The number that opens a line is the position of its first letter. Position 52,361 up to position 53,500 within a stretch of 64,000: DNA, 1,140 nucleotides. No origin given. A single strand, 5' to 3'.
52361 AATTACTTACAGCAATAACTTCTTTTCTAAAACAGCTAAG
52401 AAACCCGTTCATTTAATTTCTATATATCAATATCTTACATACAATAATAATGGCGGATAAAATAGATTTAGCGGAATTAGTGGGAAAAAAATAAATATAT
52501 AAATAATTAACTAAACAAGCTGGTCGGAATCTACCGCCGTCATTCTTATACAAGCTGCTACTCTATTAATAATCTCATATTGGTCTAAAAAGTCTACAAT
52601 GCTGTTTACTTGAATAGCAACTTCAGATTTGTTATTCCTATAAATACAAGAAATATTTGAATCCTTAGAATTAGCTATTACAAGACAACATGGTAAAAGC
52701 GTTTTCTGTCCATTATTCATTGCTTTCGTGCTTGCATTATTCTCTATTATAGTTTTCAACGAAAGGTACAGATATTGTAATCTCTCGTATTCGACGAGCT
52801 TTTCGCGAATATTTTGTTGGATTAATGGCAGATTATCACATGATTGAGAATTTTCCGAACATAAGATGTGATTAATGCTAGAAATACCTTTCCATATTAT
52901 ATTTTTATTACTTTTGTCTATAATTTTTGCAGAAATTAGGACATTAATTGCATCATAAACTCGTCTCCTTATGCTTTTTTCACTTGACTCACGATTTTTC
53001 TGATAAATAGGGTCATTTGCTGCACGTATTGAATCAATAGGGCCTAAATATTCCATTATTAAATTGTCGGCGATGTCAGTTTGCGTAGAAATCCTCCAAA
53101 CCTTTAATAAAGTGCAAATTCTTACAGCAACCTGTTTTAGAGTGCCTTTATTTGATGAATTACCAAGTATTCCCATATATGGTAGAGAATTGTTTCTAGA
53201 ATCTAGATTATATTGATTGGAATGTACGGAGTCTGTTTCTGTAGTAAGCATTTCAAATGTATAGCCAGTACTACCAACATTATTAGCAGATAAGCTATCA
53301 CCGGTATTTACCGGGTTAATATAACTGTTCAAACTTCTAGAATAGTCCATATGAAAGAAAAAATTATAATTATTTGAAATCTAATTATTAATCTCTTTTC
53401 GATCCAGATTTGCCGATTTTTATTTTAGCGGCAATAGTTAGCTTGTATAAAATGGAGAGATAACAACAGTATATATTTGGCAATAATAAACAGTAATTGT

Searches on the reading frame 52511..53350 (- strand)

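Call 73: search_protein_families(library=pfam, proteins=[window:52511-53350:-], max_evalue=0.0001)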
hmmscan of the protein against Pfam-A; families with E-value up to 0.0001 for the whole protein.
window:52511-53350:- (279 aa): 1 family
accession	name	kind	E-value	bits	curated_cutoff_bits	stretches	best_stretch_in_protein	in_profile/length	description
PF02319.26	E2F_TDP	-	3.7e-09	36.6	25.7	1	70-155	4-65/65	E2F/DP family winged-helix DNA-binding domain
